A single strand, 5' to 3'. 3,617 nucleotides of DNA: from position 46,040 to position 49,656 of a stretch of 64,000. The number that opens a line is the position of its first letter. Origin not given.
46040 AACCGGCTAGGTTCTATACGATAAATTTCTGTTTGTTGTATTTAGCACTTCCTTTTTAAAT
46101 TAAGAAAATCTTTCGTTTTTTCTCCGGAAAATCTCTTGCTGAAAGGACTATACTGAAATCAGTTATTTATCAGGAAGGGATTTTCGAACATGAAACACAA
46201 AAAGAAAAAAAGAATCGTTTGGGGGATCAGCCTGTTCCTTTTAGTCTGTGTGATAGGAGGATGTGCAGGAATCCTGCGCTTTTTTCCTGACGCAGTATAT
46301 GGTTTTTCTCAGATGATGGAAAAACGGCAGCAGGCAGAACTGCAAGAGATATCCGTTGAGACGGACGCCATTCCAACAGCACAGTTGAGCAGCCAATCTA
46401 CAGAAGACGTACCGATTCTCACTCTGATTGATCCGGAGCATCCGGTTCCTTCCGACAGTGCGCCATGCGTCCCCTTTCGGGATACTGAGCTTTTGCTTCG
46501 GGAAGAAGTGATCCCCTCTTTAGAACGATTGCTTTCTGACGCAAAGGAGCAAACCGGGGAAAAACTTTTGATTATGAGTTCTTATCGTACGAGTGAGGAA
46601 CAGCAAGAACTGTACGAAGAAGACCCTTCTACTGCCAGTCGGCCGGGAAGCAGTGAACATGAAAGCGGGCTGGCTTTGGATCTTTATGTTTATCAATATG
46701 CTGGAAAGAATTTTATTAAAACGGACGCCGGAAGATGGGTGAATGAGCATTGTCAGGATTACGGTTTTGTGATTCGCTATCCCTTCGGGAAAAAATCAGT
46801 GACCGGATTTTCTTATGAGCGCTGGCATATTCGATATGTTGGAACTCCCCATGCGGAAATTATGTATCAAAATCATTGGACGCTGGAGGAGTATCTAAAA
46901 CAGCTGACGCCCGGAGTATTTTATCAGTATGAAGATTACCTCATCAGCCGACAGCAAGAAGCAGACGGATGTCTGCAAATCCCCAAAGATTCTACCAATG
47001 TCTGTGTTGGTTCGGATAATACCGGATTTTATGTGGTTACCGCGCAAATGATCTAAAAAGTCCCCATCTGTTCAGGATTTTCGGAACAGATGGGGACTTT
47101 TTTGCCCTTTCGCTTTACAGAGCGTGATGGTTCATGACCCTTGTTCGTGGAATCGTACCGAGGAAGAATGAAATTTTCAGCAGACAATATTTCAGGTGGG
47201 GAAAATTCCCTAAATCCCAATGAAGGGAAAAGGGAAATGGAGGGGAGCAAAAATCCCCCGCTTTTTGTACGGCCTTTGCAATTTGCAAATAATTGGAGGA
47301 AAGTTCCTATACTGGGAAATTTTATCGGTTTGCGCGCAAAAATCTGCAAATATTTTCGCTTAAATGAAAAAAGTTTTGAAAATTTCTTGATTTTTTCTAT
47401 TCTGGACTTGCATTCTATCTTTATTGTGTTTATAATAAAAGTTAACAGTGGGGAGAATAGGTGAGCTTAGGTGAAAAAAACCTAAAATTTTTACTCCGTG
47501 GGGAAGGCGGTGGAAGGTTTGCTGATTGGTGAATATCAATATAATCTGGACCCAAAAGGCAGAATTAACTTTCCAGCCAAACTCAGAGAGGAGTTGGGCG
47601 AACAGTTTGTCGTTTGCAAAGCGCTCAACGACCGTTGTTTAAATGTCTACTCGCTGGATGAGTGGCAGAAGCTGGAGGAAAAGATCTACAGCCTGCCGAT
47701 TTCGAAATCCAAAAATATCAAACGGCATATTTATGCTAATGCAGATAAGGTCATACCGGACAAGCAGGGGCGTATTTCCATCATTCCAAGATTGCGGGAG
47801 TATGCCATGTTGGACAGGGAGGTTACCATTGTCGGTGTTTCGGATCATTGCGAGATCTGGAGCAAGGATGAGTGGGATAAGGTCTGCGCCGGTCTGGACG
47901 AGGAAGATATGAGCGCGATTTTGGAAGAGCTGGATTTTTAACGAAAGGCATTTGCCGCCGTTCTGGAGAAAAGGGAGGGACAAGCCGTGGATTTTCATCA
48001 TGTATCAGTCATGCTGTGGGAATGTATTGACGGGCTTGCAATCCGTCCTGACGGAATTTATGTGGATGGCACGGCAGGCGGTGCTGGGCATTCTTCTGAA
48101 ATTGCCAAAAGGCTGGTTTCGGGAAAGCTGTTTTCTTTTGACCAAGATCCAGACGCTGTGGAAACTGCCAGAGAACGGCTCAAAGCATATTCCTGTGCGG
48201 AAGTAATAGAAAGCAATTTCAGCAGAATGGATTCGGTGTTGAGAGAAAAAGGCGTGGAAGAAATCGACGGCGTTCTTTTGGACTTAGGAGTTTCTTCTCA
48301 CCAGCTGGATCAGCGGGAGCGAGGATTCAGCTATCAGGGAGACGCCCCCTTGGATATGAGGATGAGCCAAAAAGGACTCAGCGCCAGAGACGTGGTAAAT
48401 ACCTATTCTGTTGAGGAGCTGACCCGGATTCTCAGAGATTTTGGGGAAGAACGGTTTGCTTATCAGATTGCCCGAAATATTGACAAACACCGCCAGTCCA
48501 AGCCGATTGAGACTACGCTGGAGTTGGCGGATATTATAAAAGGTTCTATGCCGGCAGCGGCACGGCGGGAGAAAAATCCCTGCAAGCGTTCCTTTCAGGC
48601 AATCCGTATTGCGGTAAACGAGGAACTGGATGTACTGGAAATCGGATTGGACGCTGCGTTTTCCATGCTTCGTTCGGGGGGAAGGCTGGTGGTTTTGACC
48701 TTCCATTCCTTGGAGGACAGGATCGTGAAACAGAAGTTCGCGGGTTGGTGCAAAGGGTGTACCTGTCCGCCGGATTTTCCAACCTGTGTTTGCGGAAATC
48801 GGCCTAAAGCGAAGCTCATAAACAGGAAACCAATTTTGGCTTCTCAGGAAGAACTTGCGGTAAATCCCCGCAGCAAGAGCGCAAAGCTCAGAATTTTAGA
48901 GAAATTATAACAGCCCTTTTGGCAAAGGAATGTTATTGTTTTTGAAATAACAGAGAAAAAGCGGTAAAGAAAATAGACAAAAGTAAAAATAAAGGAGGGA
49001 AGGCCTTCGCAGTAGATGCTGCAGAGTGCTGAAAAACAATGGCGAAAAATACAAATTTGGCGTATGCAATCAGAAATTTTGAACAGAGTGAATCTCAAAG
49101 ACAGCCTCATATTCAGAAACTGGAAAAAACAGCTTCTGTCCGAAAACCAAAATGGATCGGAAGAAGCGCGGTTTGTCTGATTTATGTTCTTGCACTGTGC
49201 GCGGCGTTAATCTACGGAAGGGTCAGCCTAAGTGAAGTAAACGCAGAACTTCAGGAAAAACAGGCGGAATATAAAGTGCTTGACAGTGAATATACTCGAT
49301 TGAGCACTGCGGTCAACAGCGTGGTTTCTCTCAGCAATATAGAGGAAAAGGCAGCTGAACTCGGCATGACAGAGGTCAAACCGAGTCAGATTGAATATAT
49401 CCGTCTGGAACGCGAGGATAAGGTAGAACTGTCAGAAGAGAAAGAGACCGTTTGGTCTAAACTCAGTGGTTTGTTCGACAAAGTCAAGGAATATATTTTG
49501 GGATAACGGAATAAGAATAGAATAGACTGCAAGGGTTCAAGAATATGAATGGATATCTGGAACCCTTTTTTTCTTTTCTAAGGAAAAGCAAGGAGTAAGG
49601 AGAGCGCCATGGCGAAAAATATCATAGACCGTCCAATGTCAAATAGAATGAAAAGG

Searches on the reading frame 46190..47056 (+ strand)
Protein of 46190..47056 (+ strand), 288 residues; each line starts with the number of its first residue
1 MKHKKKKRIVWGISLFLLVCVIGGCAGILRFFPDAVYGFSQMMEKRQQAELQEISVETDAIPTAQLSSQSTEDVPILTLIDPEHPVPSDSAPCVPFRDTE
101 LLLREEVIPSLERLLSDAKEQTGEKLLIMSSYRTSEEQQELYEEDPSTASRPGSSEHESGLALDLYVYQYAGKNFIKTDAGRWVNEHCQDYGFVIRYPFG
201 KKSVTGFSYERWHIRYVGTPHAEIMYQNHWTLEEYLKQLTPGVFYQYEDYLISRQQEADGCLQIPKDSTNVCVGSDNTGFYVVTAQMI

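Call 10: search_protein_families(library=pfam, proteins=[window:46190-47056:+])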
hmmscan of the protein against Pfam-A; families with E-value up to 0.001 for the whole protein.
window:46190-47056:+ (288 aa): 1 family
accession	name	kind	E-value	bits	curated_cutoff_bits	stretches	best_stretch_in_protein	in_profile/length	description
PF02557.22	VanY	-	2.2e-27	95.9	25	1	102-218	3-131/132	D-alanyl-D-alanine carboxypeptidase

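Call 12: find_encoding_contigs(protein=window:46190-47056:+, flank=3000, max_places=10)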
Protein window:46190-47056:+ (288 aa): no gene with exactly this product is on record in the collection.

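Call 14: find_related_loci(query=window:46190-47056:+, collection=genome_contigs, flank=4000)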
Query window:46190-47056:+ (288 aa) in genome_contigs; peptide patterns used: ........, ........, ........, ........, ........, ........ (x = any residue, [..] = any of these).
71 stretches matched a pattern; 9 encode a relative of the query (tblastn E <= 1e-3); 9 distinct loci.
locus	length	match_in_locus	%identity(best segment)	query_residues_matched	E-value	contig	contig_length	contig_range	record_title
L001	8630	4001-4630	50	77-284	3e-59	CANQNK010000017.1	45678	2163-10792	MAG: uncultured Clostridia bacterium isolate Lapin-012__bin25 genome assembly, contig: Lapin-012__NODE_1407_length_45678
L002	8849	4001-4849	37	4-286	1e-52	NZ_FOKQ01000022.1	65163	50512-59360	Ruminococcus albus strain AR67, whole genome shotgun sequence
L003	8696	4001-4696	41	59-286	2e-51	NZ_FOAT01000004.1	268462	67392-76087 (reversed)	Ruminococcus albus strain KH2T6, whole genome shotgun sequence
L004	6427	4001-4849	38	4-286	7e-47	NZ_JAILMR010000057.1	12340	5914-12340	MAG: Ruminococcus sp. isolate RUI259 k141_160311_flag=0_multi=21.9656_len=12340, whole genome shotgun sequence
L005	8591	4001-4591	36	59-235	3e-33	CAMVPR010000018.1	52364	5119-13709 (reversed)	MAG TPA_asm: uncultured Lachnospiraceae bacterium isolate SRR8387717_bin.46_metaWRAP_v1.3_MAG genome assembly, contig: E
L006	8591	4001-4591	36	59-235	5e-33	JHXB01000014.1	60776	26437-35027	Lachnospiraceae bacterium NC2004 T510DRAFT_scaffold00014.14_C, whole genome shotgun sequence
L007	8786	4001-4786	27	18-239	4e-27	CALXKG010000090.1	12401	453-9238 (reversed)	MAG: uncultured Clostridia bacterium isolate E37__bin103 genome assembly, contig: E37__k127_4749655, whole genome shotgu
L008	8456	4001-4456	36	100-239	4e-22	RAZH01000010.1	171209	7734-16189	Bacterium 1XD42-54 strain 1XD42-54 Scaffold10_1, whole genome shotgun sequence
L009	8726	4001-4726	28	8-251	7e-21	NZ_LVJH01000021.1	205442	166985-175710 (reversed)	Paenibacillus glacialis strain DSM 22343 PGLA21, whole genome shotgun sequence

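Call 17: find_homologous_proteins(query=window:46190-47056:+, max_evalue=1e-30)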
Query window:46190-47056:+ (288 aa): 179 proteins with E <= 1e-30 among 1065 candidates; the best 120 are listed.
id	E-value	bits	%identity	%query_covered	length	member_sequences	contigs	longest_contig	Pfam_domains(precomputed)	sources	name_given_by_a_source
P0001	2.9e-190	649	98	100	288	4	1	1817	PF02557.23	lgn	-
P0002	8.9e-130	450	67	100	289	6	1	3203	PF02557.23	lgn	-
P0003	5.1e-68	247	44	98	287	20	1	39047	PF02557.23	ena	-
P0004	8.4e-68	247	46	90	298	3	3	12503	PF02557.23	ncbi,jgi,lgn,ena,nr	ncbi:MAG: M15 family metallopeptidase [Clostridiales bacterium]|nr:M15 family metallopeptidase [Clos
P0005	1.2e-67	246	43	96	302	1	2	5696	PF02557.23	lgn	-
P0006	1.6e-67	246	53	73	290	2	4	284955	PF02557.23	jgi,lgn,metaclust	metaclust:\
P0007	1.9e-67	246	43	98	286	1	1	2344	PF02557.23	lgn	-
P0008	7.8e-67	244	44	97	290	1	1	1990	PF02557.23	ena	-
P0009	1.0e-66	243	42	97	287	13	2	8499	PF02557.23,PF18979.6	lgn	-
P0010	2.5e-66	242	43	97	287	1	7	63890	PF02557.23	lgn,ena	-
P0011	5.3e-66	241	42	96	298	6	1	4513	PF02557.23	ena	-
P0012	1.1e-65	240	41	98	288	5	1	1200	PF02557.23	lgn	-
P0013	1.1e-65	240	42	97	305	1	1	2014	PF02557.23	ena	-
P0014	2.5e-65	239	43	89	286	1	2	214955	PF02557.23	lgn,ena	-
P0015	5.5e-65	238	43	89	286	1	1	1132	PF02557.23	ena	-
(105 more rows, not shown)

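Call 18: find_encoding_contigs(protein=P0001, flank=5000, max_places=10)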
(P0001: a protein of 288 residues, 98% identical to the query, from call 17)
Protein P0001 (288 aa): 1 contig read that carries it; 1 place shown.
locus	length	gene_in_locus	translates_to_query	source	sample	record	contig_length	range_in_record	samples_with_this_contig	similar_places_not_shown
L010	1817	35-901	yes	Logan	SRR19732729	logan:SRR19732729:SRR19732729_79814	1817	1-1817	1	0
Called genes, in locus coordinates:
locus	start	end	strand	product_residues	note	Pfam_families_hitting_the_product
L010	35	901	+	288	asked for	PF02557:VanY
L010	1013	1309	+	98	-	-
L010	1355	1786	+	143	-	PF02381:MraZ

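Call 19: find_encoding_contigs(protein=P0002, flank=5000, max_places=10)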
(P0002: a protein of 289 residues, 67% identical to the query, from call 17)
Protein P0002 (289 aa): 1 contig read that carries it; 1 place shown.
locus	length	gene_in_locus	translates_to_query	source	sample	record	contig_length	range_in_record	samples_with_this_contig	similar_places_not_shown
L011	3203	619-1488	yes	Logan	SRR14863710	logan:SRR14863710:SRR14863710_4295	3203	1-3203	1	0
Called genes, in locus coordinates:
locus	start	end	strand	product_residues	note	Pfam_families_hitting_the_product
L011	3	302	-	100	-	?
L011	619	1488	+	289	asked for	PF02557:VanY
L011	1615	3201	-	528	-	?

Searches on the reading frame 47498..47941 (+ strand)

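Call 10: search_protein_families(library=pfam, proteins=[window:47498-47941:+])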
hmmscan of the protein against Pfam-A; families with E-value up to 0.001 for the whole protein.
window:47498-47941:+ (147 aa): 1 family
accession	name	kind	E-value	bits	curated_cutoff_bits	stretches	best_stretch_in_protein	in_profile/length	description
PF02381.23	MraZ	-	1.1e-32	112.2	23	2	79-144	2-67/72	MraZ protein, putative antitoxin-like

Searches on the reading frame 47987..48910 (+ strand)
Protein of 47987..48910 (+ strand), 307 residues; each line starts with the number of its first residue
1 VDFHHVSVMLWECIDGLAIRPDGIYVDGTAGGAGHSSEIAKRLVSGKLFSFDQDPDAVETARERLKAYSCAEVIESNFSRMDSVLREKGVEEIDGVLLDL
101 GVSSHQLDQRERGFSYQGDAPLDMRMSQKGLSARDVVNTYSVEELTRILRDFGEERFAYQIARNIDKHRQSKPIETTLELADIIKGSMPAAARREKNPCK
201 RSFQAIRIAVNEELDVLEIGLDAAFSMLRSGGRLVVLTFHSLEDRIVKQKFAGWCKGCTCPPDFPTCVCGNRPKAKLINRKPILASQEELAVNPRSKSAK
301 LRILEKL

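Call 10: search_protein_families(library=pfam, proteins=[window:47987-48910:+])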
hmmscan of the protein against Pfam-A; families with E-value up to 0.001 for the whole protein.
window:47987-48910:+ (307 aa): 1 family
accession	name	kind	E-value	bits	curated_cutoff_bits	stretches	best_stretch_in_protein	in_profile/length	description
PF01795.25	Methyltransf_5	-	1.8e-115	386.1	27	1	3-306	2-308/309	MraW methylase family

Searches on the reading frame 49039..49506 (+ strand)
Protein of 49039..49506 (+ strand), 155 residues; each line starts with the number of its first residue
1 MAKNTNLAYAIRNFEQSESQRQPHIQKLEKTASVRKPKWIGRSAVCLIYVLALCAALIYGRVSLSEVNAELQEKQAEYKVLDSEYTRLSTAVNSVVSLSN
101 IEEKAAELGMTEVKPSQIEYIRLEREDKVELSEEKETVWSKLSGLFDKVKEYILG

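Call 43: search_protein_families(library=pfam, proteins=[window:49039-49506:+])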
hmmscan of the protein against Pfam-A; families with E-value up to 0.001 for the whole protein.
window:49039-49506:+ (155 aa): 2 families
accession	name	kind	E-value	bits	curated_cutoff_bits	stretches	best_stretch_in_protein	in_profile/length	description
PF19579.4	FtsL_2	-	7.7e-05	23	24.6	1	45-116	19-92/100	Bacteriodetes cell division protein (FtsL-like)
PF04977.20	DivIC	-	0.0001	22.5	28.9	1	47-111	2-68/80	Septum formation initiator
